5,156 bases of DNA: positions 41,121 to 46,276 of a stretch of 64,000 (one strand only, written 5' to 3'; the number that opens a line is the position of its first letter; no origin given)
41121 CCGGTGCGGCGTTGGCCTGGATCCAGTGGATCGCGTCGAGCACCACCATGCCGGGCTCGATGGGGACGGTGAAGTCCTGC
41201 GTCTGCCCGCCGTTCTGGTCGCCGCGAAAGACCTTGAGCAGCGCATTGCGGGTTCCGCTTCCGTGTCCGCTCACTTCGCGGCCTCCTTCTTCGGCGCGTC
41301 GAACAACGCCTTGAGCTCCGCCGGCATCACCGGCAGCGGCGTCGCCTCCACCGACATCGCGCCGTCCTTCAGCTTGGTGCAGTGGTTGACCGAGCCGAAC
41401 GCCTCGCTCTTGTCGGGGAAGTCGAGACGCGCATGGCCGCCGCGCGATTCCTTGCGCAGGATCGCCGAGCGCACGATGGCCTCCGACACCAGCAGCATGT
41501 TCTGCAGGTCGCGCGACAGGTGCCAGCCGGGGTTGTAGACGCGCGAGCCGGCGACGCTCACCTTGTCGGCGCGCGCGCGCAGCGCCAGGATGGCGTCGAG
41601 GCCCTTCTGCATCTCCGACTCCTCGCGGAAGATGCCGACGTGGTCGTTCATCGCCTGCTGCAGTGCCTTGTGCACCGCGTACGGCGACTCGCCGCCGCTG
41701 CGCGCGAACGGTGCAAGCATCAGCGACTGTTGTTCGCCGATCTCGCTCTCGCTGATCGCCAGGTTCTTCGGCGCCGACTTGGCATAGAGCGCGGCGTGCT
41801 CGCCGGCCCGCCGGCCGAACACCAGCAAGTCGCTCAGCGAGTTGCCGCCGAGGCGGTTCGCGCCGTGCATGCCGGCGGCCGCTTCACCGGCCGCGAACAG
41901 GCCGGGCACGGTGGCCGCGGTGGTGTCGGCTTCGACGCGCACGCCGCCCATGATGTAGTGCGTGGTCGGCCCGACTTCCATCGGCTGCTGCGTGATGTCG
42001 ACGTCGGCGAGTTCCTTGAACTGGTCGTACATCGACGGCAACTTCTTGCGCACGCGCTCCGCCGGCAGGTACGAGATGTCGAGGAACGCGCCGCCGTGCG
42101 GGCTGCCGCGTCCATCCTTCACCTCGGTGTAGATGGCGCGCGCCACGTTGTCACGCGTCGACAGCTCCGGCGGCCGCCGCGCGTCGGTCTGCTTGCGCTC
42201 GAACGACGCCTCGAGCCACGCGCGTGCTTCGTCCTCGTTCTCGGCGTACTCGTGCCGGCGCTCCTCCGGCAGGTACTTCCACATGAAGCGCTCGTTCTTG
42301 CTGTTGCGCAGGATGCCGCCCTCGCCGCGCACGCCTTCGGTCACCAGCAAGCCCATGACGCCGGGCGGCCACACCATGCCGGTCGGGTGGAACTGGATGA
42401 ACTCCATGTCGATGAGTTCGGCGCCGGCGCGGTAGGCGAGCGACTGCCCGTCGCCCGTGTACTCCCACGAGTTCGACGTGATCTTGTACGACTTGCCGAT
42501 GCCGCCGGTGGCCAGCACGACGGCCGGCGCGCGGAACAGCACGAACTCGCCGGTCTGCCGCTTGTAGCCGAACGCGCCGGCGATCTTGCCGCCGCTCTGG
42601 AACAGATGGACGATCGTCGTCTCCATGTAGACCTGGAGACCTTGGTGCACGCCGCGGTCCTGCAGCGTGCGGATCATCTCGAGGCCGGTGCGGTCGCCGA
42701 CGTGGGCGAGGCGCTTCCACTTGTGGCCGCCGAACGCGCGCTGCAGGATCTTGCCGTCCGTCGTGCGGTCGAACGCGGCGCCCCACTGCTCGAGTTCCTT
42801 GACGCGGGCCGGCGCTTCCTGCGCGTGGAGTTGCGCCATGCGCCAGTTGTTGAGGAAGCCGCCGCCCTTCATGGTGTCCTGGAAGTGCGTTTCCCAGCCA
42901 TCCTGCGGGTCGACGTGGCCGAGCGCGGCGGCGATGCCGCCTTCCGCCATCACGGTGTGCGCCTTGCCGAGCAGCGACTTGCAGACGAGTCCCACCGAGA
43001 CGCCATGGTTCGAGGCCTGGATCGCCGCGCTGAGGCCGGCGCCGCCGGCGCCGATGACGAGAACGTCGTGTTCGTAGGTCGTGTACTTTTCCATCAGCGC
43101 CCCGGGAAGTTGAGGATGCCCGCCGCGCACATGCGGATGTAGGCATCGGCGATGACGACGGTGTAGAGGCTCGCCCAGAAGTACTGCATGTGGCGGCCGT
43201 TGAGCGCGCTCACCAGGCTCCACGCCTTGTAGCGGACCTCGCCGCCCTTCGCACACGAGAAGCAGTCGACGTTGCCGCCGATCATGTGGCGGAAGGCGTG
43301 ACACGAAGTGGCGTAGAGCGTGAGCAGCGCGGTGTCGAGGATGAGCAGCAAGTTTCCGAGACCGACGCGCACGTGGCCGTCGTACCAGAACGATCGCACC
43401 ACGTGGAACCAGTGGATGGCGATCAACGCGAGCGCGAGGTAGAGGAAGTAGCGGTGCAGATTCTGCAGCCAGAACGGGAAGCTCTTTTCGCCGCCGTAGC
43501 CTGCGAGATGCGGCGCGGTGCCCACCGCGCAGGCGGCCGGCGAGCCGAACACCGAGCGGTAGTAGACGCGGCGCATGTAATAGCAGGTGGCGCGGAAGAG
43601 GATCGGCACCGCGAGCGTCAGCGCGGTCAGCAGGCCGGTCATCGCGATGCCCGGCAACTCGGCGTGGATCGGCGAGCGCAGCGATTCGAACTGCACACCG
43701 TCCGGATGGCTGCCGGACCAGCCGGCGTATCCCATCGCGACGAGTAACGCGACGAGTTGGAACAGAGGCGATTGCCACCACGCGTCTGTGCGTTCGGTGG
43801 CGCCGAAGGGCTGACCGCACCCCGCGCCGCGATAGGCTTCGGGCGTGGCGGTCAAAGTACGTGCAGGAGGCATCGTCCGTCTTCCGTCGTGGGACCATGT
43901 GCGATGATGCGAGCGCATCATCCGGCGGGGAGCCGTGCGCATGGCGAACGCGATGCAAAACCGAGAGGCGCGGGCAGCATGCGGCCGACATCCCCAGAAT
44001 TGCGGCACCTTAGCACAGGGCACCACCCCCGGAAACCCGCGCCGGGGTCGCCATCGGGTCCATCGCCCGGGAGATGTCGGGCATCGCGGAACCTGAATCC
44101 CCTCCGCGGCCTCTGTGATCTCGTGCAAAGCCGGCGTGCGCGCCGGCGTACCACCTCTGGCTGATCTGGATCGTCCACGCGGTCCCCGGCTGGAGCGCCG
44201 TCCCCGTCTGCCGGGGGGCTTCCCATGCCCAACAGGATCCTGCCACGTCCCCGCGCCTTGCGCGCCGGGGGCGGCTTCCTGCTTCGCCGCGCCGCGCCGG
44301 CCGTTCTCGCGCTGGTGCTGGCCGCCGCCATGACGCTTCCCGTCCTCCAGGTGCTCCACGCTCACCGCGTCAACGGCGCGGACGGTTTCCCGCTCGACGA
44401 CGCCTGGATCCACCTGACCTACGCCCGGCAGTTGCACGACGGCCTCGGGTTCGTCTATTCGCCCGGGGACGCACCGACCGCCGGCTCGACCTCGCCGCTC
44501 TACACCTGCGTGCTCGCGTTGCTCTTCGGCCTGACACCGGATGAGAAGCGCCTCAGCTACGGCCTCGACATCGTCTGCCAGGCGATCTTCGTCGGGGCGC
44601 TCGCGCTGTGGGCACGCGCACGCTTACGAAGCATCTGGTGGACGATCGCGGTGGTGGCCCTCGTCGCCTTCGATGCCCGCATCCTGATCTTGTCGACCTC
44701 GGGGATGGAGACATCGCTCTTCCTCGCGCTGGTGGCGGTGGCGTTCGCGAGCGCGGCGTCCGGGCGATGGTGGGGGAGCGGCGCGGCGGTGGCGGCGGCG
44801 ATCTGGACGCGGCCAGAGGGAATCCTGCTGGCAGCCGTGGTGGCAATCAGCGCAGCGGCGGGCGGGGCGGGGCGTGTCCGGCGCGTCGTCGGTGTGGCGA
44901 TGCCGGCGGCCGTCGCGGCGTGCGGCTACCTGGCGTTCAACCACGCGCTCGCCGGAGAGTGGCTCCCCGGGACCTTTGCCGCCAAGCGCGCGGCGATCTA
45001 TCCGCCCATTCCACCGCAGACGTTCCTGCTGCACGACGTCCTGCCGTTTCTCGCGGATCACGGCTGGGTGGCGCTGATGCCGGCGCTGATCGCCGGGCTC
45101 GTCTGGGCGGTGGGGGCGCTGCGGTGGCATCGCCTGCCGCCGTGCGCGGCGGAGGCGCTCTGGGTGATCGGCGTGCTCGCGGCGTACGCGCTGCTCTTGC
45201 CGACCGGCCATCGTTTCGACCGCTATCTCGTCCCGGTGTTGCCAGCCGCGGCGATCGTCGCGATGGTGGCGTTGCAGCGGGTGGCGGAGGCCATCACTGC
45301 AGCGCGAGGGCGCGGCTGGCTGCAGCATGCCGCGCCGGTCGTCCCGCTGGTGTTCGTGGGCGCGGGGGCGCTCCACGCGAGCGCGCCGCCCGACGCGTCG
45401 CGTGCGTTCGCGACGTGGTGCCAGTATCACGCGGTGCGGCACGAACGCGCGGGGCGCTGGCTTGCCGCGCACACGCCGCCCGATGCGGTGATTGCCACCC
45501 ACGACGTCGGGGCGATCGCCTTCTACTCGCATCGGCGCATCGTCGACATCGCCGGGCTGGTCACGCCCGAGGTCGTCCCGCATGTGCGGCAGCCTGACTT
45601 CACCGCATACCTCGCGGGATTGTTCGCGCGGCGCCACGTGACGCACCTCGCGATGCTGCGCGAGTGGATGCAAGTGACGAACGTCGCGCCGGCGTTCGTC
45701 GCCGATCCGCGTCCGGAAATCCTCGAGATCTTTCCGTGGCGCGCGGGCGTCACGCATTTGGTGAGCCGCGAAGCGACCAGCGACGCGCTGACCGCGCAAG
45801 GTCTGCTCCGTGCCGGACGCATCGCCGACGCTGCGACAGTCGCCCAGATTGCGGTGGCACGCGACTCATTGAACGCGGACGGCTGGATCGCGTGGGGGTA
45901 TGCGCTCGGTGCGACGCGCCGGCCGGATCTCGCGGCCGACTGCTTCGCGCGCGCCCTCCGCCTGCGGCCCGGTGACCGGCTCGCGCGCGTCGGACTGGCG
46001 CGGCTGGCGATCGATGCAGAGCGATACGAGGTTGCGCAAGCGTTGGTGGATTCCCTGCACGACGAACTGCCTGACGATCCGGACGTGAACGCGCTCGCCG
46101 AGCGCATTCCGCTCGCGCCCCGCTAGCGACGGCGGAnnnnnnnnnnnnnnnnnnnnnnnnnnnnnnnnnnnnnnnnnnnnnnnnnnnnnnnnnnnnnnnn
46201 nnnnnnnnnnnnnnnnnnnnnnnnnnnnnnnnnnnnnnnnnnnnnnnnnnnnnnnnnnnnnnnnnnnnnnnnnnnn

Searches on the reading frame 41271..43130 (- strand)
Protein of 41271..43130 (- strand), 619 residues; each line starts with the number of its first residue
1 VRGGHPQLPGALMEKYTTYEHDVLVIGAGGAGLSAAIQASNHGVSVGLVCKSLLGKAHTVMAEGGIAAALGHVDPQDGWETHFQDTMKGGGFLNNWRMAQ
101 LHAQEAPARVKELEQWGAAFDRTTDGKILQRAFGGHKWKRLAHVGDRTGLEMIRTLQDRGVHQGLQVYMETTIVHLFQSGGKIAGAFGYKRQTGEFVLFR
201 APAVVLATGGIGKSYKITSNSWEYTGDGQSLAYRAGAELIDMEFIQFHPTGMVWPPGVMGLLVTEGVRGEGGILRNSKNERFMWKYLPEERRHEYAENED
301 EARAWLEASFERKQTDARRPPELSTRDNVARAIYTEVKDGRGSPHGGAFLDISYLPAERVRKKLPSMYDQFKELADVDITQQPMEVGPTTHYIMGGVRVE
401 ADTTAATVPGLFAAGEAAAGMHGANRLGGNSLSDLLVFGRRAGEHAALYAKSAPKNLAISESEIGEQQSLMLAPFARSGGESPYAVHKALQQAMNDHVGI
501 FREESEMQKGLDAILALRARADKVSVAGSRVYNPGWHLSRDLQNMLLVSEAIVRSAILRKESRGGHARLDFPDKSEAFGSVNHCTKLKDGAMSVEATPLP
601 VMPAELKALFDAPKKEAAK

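Call 19: search_protein_families(library=pfam, proteins=[window:41271-43130:-], max_evalue=0.001)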
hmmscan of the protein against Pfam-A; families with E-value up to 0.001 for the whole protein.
window:41271-43130:- (619 aa): 8 families
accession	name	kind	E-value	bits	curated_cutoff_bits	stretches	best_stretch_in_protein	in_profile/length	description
PF00890.30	FAD_binding_2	-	1.8e-91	307.8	20.4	1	22-432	1-414/414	FAD binding domain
PF02910.25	Succ_DH_flav_C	-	1.2e-24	87.2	20.8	1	487-597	1-114/130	Fumarate reductase flavoprotein C-term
PF01266.30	DAO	-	2.5e-08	34.3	27.9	1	22-209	1-203/353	FAD dependent oxidoreductase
PF03486.20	HI0933_like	-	1e-07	32.1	50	0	21-51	1-31/244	HI0933-like protein Rossmann domain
PF07992.20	Pyr_redox_2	-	2.7e-06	27.5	26.1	1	21-49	1-29/291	Pyridine nucleotide-disulphide oxidoreductase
PF01946.23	Thi4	-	4.2e-05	23.3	26.2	0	16-51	12-49/235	Thi4 family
PF01134.28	GIDA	-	0.00048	19.7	22.1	0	22-81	1-29/391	Glucose inhibited division protein A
PF01494.25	FAD_binding_3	-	0.00093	18.9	22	0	21-317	2-263/349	FAD binding domain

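Call 49: find_homologous_proteins(query=window:41271-43130:-, max_evalue=1e-100)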
Query window:41271-43130:- (619 aa): 8000 proteins with E <= 1e-100 among 8000 candidates; the best 120 are listed.
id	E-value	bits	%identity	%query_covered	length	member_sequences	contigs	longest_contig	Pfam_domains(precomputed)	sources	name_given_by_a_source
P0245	0.0e+0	1377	100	98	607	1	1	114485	PF01266.31,PF00890.31,PF07992.21,PF03486.21,PF02910.26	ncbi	-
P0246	0.0e+0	1188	-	-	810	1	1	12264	PF01266.31,PF00890.31,PF07992.21,PF03486.21,PF02910.26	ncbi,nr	ncbi:MAG: fumarate reductase/succinate dehydrogenase flavoprotein subunit [Verrucomicrobia bacterium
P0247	0.0e+0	1140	82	97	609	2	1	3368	PF00890.31,PF03486.21,PF02910.26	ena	-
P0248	0.0e+0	1088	78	97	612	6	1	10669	PF01266.31,PF00890.31,PF03486.21,PF02910.26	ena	-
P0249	0.0e+0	1083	79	97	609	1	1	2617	PF01266.31,PF00890.31,PF03486.21,PF02910.26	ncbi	-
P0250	0.0e+0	1070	77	98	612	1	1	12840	PF01266.31,PF00890.31,PF07992.21,PF03486.21,PF02910.26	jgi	jgi:succinate dehydrogenase / fumarate reductase flavoprotein subunit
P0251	0.0e+0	1066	77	97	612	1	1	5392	PF01266.31,PF00890.31,PF07992.21,PF03486.21,PF02910.26,PF01134.29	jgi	-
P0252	0.0e+0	1057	76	97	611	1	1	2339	PF01266.31,PF00890.31,PF07992.21,PF03486.21,PF02910.26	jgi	jgi:succinate dehydrogenase / fumarate reductase flavoprotein subunit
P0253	0.0e+0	1056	76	98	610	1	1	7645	PF01266.31,PF00890.31,PF07992.21,PF03486.21,PF02910.26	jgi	jgi:succinate dehydrogenase / fumarate reductase flavoprotein subunit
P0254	0.0e+0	1055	77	98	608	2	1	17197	PF01266.31,PF00890.31,PF07992.21,PF03486.21,PF02910.26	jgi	jgi:succinate dehydrogenase / fumarate reductase flavoprotein subunit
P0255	0.0e+0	1054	74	98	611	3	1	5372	PF00890.31,PF03486.21,PF02910.26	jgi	jgi:succinate dehydrogenase flavoprotein subunit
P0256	0.0e+0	1054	76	98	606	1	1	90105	PF01266.31,PF00890.31,PF07992.21,PF03486.21,PF02910.26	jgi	-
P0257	0.0e+0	1054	76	98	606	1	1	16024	PF01266.31,PF00890.31,PF07992.21,PF03486.21,PF02910.26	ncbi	ncbi:MAG: fumarate reductase/succinate dehydrogenase flavoprotein subunit [Candidatus Eisenbacteria 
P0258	0.0e+0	1053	75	98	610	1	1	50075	PF01266.31,PF00890.31,PF07992.21,PF03486.21,PF02910.26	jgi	jgi:succinate dehydrogenase / fumarate reductase flavoprotein subunit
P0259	0.0e+0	1051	75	98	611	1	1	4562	PF01266.31,PF00890.31,PF07992.21,PF03486.21,PF02910.26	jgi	jgi:succinate dehydrogenase / fumarate reductase flavoprotein subunit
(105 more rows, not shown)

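Call 50: find_encoding_contigs(protein=P0245, flank=1000, max_places=2)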
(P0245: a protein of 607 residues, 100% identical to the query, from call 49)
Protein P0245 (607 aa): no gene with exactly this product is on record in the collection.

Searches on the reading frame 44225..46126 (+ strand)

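Call 19: search_protein_families(library=pfam, proteins=[window:44225-46126:+], max_evalue=0.001)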
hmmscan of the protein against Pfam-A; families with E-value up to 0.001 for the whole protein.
window:44225-46126:+ (633 aa): 5 families
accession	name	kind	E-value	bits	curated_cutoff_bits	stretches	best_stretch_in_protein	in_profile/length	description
PF14559.12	TPR_19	-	2.7e-07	31.2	25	1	566-628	6-68/68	Tetratricopeptide repeat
PF13432.12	TPR_16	-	0.00013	22.8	32.7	1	556-619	2-65/65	Tetratricopeptide repeat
PF13428.12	TPR_14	-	0.00015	22.6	23.5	1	552-594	2-44/44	Tetratricopeptide repeat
PF07719.23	TPR_2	-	0.00024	21.5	27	0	551-584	1-34/34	Tetratricopeptide repeat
PF23914.1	TPR_CcmH_CycH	-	0.00025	21.3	42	1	546-622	45-124/158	Cytochrome c-type biogenesis protein H TPR domain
